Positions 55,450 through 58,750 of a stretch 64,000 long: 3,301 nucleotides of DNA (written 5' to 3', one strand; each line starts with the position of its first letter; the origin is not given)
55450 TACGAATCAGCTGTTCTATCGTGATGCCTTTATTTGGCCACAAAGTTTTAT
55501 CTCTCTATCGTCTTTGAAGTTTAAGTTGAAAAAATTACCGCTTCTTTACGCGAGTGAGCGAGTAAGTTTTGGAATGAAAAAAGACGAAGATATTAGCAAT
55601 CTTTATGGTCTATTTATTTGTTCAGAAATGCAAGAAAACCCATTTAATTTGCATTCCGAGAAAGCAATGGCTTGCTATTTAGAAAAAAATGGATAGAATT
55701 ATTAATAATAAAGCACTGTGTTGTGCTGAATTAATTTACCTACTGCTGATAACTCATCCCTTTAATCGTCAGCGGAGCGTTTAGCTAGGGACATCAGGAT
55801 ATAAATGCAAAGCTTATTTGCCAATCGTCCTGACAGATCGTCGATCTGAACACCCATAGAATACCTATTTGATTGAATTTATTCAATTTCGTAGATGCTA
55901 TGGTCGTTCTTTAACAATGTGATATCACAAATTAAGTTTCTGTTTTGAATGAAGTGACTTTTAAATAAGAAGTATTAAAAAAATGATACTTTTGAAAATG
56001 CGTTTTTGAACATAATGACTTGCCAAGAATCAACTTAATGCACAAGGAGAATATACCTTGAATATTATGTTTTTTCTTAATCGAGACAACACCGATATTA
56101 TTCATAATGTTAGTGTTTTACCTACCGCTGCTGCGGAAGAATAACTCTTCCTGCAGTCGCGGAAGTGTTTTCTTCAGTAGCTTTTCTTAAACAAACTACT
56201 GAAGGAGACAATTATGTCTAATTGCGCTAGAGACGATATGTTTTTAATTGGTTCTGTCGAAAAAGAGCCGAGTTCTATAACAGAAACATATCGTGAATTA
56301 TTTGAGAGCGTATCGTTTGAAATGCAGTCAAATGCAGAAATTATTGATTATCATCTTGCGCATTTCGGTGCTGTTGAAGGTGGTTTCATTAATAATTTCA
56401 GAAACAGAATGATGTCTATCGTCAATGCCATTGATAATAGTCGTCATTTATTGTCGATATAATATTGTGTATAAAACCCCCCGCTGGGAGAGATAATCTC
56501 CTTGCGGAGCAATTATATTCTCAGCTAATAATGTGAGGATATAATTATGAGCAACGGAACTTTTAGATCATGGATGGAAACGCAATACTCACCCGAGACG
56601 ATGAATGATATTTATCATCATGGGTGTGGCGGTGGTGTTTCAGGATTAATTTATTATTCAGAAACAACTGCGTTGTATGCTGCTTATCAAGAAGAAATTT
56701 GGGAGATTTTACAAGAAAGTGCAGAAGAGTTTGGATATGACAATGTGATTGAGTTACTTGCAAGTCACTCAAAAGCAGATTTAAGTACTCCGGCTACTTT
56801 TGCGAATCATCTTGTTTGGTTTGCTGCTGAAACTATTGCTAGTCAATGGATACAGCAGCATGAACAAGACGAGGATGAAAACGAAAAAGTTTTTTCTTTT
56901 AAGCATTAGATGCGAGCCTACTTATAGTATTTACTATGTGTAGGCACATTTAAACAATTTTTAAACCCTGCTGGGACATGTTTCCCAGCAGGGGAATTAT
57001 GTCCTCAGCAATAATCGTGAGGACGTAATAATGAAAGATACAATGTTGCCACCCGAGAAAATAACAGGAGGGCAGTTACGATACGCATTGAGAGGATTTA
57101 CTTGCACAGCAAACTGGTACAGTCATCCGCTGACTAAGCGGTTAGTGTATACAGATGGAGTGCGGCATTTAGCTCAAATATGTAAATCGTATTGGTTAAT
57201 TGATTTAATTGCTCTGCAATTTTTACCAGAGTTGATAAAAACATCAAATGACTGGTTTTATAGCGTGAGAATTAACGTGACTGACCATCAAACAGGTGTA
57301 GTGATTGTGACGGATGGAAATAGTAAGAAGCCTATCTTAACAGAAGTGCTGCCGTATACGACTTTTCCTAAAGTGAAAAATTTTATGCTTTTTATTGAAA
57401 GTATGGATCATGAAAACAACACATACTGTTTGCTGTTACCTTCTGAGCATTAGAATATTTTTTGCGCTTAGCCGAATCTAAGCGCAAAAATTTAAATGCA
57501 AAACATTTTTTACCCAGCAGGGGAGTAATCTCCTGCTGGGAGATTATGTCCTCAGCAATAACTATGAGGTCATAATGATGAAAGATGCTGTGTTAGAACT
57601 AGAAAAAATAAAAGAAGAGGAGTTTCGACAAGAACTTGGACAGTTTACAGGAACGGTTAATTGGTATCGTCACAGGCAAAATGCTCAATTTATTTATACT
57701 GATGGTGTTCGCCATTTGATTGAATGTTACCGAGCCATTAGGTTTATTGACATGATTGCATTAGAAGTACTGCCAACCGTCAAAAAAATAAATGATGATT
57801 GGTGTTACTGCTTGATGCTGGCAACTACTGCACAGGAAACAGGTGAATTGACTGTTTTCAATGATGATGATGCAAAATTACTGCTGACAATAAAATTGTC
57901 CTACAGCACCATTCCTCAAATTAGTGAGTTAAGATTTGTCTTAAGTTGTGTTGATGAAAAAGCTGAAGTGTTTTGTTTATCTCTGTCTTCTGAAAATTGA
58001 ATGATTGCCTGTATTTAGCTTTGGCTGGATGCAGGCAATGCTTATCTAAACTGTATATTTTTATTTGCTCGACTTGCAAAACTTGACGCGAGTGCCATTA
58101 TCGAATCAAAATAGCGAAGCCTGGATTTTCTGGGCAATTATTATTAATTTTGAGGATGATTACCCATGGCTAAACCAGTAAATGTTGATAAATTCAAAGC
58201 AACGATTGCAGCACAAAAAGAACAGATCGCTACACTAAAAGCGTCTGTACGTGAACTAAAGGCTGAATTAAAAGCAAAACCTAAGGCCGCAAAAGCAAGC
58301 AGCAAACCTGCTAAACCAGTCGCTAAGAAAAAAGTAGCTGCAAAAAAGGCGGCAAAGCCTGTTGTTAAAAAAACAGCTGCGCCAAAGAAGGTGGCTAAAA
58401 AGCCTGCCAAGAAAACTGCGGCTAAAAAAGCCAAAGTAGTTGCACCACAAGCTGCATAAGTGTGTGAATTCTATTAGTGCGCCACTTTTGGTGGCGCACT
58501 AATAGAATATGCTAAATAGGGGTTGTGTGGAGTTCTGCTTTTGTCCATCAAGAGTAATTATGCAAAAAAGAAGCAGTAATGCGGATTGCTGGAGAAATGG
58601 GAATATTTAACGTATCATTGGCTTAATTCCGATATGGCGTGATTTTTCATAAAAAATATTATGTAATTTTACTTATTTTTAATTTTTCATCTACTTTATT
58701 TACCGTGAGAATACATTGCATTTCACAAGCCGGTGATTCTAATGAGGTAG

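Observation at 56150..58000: Four consecutive small genes, each preceded by a conserved double-hairpin leader whose second hairpin sequesters the Shine-Dalgarno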

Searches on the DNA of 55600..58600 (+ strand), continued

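Call 93: search_with_rna_model(model_id=R1, sources=[L115, L116, L117, L118], max_evalue=0.01, show_alignments=4)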
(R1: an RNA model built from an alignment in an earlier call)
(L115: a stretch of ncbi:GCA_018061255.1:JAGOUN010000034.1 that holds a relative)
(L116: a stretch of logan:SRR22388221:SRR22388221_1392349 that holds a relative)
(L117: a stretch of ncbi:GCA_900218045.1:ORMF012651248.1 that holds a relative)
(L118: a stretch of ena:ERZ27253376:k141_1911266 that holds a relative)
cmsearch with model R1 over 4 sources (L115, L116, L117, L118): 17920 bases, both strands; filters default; matches with E-value up to 0.01: 5.
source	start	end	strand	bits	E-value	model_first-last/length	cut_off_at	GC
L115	10290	10365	+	90.3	6.7e-26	1-76/76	no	0.42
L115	9413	9492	+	78.9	2e-22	1-76/76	no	0.4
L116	1803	1882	+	78.9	2.1e-22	1-76/76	no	0.41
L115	10288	10333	-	24.8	8.6e-06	1-76/76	no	0.46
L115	9454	9502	-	17.9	0.0012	1-76/76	no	0.24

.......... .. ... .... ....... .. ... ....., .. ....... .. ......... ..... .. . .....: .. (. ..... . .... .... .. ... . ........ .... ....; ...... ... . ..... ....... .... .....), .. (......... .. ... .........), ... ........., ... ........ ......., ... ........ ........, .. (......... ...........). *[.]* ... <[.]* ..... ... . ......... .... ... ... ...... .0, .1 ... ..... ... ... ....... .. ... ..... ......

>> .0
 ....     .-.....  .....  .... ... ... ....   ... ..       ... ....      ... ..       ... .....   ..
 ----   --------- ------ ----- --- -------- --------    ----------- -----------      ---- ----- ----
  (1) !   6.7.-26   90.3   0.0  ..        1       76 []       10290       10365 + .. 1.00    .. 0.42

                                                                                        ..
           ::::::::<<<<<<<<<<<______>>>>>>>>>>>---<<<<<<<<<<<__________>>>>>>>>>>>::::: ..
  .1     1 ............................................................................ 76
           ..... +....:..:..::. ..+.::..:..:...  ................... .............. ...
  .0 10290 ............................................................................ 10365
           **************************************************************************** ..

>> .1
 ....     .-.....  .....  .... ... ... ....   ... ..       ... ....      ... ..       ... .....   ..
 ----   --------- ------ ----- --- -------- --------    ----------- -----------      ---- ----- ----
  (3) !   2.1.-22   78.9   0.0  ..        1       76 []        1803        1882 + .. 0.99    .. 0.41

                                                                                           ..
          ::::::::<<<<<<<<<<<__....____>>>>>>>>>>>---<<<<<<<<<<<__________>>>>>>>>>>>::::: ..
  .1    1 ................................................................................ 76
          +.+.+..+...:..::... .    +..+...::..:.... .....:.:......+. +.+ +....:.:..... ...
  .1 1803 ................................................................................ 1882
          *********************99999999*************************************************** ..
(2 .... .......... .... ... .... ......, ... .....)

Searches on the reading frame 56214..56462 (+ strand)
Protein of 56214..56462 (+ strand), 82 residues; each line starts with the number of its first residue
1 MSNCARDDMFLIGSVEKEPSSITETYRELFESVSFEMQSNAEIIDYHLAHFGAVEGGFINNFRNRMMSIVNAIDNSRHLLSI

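Call 5: search_protein_families(library=pfam, proteins=[window:56214-56462:+], max_evalue=0.1)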
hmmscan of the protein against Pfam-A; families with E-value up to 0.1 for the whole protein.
window:56214-56462:+ (82 aa): 0 families

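Call 63: search_protein_families(library=padloc, proteins=[window:56214-56462:+], max_evalue=0.1)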
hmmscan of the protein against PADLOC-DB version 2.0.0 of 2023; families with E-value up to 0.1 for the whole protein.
window:56214-56462:+ (82 aa): 0 families

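Call 64: search_protein_families(library=phrogs, proteins=[window:56214-56462:+], max_evalue=0.01)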
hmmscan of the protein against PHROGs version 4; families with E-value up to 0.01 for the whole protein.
window:56214-56462:+ (82 aa): 0 families

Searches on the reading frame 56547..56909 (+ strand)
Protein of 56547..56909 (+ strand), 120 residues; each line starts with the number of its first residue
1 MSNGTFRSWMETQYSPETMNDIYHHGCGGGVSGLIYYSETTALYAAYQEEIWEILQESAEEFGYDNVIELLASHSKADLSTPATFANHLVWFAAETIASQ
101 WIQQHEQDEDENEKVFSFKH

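Call 5: search_protein_families(library=pfam, proteins=[window:56547-56909:+], max_evalue=0.1)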
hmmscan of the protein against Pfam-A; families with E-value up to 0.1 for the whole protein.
window:56547-56909:+ (120 aa): 1 family
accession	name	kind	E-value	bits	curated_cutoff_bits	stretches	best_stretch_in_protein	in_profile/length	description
PF23864.1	DUF7222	-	2.7e-20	73.1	27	1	5-106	3-107/108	Domain of unknown function (DUF7222)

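Call 44: search_dna_similar(query=window:56547-56909:+, collection=plasmids, mode=protein, max_rows=15, max_evalue=0.001)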
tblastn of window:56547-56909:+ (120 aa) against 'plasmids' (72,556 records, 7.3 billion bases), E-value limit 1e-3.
Records with a match: 5; places in all: 5; records where one place covers at least 80% of the query: 5.
Best place of each record, by identity: <60% 5.
By first word of the organism name: Acinetobacter 2; Bradyrhizobium 2; Stanieria 1.
By predicted mobility (MOB-suite, as given by PLSDB): mobilizable 2; conjugative 2; non-mobilizable 1.
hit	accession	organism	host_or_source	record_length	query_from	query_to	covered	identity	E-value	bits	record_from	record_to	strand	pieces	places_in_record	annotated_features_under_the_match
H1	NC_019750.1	Stanieria cyanosphaera PCC 7437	-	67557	1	100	83%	33.7%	6e-11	65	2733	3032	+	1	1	hypothetical protein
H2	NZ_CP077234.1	Acinetobacter pittii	-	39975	4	101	82%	31.4%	4e-5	48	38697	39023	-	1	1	hypothetical protein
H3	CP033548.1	Acinetobacter nosocomialis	Homo sapiens,Bacterial culture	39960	4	101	82%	31.4%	5e-5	48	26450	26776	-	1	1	hypothetical protein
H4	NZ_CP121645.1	Bradyrhizobium barranii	Chamaecytisus prolifer var. ...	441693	5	100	80%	30.9%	3e-10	63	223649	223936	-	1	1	hypothetical protein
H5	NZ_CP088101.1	Bradyrhizobium barranii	cell culture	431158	5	100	80%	30.9%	3e-10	63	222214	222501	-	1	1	hypothetical protein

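Call 47: get_annotated_region(hit=H2, flank=7000)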
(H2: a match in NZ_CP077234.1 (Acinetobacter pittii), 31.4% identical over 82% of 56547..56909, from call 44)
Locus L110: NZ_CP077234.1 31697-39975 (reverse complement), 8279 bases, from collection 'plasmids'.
description: Acinetobacter pittii strain FDAARGOS 1397 plasmid unnamed2, complete sequence
organism: Acinetobacter pittii (NCBI taxid 48296)
taxonomy: Bacteria; Pseudomonadota; Gammaproteobacteria; Moraxellales; Moraxellaceae; Acinetobacter; Acinetobacter pittii
host: -; source: -; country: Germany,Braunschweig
typing (MOB-suite, as given by PLSDB): mobilizable; relaxase MOBF
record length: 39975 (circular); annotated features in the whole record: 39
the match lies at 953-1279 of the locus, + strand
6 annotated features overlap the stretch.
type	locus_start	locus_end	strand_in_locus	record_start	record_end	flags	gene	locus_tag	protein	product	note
CDS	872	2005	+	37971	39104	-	-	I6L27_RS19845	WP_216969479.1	hypothetical protein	-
CDS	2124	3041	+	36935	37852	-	-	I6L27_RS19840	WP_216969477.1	hypothetical protein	-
CDS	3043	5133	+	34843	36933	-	-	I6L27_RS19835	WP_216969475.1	hypothetical protein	-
CDS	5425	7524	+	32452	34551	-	-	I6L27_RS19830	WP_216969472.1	DNA topoisomerase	GO:0006265 - DNA topological change [Evidence IEA]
CDS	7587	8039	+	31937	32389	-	-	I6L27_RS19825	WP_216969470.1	H-NS histone family protein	-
CDS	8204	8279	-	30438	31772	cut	-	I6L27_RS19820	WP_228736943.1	hypothetical protein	-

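Call 53: find_homologous_proteins(query=window:56547-56909:+)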
Query window:56547-56909:+ (120 aa): 6 proteins with E <= 0.001 among 6 candidates.
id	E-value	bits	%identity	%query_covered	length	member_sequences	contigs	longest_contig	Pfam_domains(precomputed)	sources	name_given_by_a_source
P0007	9.7e-65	234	88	100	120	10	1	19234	PF23864.2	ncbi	-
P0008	1.2e-26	112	78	57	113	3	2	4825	PF23864.2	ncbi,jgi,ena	-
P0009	1.3e-11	63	39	88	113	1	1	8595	PF23864.2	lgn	-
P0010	3.3e-11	62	40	79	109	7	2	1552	PF23864.2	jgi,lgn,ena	jgi:hypothetical protein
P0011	3.0e-10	59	41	88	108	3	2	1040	PF23864.2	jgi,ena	jgi:hypothetical protein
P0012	6.6e-5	41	35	78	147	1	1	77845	PF23864.2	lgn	-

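Call 54: find_encoding_contigs(protein=P0007, flank=10000)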
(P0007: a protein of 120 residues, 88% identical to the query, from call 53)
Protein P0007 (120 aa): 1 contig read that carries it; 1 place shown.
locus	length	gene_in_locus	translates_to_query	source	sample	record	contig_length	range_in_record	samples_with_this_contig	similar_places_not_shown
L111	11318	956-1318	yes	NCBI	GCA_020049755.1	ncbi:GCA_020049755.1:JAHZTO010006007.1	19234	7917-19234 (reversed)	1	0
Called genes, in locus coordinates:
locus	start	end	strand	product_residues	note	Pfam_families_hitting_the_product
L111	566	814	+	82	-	-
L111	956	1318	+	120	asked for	PF23864:DUF7222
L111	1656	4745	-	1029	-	-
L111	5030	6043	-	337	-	PF00589:Phage_integrase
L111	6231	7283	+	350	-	PF11740:KfrA_N, PF24161:CCDC39 (weak)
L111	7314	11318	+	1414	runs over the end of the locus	-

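Call 55: find_encoding_contigs(protein=P0008, flank=6000)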
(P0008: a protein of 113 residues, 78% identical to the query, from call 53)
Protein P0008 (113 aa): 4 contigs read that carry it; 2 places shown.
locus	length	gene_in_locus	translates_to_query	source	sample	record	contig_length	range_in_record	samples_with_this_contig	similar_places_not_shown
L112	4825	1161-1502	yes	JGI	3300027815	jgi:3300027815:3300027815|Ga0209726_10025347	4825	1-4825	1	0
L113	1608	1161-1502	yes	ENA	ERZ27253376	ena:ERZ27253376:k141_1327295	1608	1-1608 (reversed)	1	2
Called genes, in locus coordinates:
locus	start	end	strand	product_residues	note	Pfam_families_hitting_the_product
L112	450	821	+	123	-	PF00436:SSB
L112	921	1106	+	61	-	-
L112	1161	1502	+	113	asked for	PF23864:DUF7222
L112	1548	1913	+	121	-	-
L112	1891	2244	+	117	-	PF05717:TnpB_IS66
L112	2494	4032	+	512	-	PF13005:zf-IS66, PF03050:DDE_Tnp_IS66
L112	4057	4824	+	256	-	?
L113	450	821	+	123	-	PF00436:SSB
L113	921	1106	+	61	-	-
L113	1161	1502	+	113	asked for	PF23864:DUF7222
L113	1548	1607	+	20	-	?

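Call 56: find_encoding_contigs(protein=P0009, flank=6000)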
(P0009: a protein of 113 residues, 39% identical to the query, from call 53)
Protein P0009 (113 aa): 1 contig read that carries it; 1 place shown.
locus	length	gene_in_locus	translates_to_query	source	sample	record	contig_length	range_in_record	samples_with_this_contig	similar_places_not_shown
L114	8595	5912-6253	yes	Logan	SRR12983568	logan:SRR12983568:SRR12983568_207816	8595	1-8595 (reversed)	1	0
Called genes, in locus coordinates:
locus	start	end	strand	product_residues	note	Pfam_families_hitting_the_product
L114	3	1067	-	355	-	?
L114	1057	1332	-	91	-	PF00166:Cpn10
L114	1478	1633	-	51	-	-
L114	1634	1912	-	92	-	PF19846:DUF6321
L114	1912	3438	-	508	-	-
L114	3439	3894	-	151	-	-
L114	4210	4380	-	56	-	-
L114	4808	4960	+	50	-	-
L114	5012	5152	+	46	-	-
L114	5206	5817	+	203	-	PF02767:DNA_pol3_beta_2 (weak)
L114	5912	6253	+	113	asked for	PF23864:DUF7222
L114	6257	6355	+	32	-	-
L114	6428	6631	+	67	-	-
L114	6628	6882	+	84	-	-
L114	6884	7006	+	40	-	-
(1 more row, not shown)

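Call 63: search_protein_families(library=padloc, proteins=[window:56547-56909:+], max_evalue=0.1)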
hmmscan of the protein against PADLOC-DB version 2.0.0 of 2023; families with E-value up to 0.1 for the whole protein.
window:56547-56909:+ (120 aa): 0 families

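Call 64: search_protein_families(library=phrogs, proteins=[window:56547-56909:+], max_evalue=0.01)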
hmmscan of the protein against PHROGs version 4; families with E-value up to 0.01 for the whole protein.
window:56547-56909:+ (120 aa): 2 families
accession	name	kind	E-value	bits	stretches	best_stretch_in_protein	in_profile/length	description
phrog_2543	-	unknown function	2.6e-17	64.4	1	11-113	9-118/157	-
phrog_27501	-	unknown function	2.1e-12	48.5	1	12-101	19-100/185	-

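Call 66: search_solved_structures(query=window:56547-56909:+, max_evalue=1)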
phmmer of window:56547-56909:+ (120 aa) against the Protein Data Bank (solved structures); distinct sequences matched with E-value up to 1: 2.
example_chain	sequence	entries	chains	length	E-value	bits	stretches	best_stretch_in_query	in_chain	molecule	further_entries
7ufu_A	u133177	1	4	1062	0.44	14.4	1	23-53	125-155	Alpha-mannosidase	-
7ufr_A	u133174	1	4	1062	0.44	14.4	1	23-53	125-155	Alpha-mannosidase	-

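Call 76: predict_structure(alignment_id=A5)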
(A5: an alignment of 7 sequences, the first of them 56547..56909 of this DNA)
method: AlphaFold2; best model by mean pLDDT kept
length: 120 residues; sequences in the alignment: 7
mean_pLDDT: 79.9   pTM: 0.73
mean pLDDT of the five models: 79.9, 76.2, 73.8, 57.6, 48.1
residues with pLDDT >= 90: 27; 70-90: 66; 50-70: 21; < 50: 6
segments of 3 or more residues with pLDDT < 50: 30-33
pLDDT, mean of each block of 10 residues (from residue 1): 78 87 72 61 89 92 89 78 85 90 78 59
secondary structure, 60 per line:
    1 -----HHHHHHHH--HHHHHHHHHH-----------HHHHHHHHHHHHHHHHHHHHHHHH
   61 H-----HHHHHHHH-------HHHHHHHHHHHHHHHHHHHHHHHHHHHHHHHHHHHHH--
elements in order: H6-13 H16-25 H37-61 H67-74 H82-118

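Call 80: fold_search(model_id=the predicted structure, library=pdb)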
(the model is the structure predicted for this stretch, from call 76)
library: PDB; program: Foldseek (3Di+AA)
matches with E <= 10: 74; with E <= 0.001: 0
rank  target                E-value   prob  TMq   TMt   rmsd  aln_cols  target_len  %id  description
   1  7xsj_B                2.3e+00  0.14  0.26  0.15  13.9        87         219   17  The structure of the Mint1/Munc18-1/syntaxin-1 complex (released 2022-11-16)
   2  6c94                  2.6e+00  0.09  0.26  0.08  11.7       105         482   21  Structure Of Cytochrome P450 4B1 (CYP4B1) Complexed with the Inhibitor HET0016 (released 2018-06-20)
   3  5b7j_MODEL_1_A        3.1e+00  0.06  0.25  0.26  14.4       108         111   13  Structure model of Sap1-DNA complex (released 2017-02-22)
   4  3c98_B                4.1e+00  0.08  0.25  0.13  14.5        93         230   18  Revised structure of the munc18a-syntaxin1 complex (released 2008-03-25)
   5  4jeh_B                4.4e+00  0.07  0.23  0.14  12.9        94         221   18  Crystal Structure of Munc18a and Syntaxin1 lacking N-peptide complex (released 2013-07-17)
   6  3u3f_B                4.4e+00  0.04  0.23  0.21  16.5       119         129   10  Structural basis for the interaction of Pyk2 PAT domain with paxillin LD motifs (released 2012-10-24)
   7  7u52_G                4.4e+00  0.03  0.18  0.20  11.8        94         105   15  nucleosome core particle with AP-site at SHL-6.5 (released 2022-09-07)
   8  2hfi_MODEL_1_A        4.4e+00  0.03  0.17  0.16  11.2       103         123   17  Solution NMR Structure of Protein yppE from Bacillus subtilis. Northeast Structural Genomics Consortium Target (released 2006-07-25)
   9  5c7n                  4.9e+00  0.04  0.25  0.26  12.3       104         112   14  Crystal structure of the human BRPF1 bromodomain in complex with Bromosporine (released 2015-07-08)
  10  7zs2                  4.9e+00  0.04  0.23  0.12  11.1       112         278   17  Diheme cytochrome c Kustd1711 from Kuenenia stuttgartiensis, M292H mutant (released 2023-05-17)
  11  8hki_g                4.9e+00  0.03  0.19  0.12  11.8        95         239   19  Human TRiC open state (released 2023-12-13)
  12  2h2j_A                5.2e+00  0.04  0.25  0.08  17.6       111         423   16  Structure of Rubisco LSMT bound to Sinefungin and Monomethyllysine (released 2006-05-30)
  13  1mlv_A                5.2e+00  0.04  0.25  0.08  17.7       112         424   16  Structure and Catalytic Mechanism of a SET Domain Protein Methyltransferase (released 2002-10-30)
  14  3gm1_A                5.2e+00  0.03  0.23  0.20  16.3       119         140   10  Crystal Structure of the Focal Adhesion Targeting (FAT) Domain of Pyk2 in Complex with Paxillin LD4 Motif-Derived Pept (released 2009-05-05)
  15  6c93                  5.5e+00  0.05  0.26  0.08  11.5       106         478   20  Effects of the E310A Mutation of Cytochrome P450 4B1 (CYP4B1) on n-Octane binding and Heme Ruffling (released 2018-06-20)
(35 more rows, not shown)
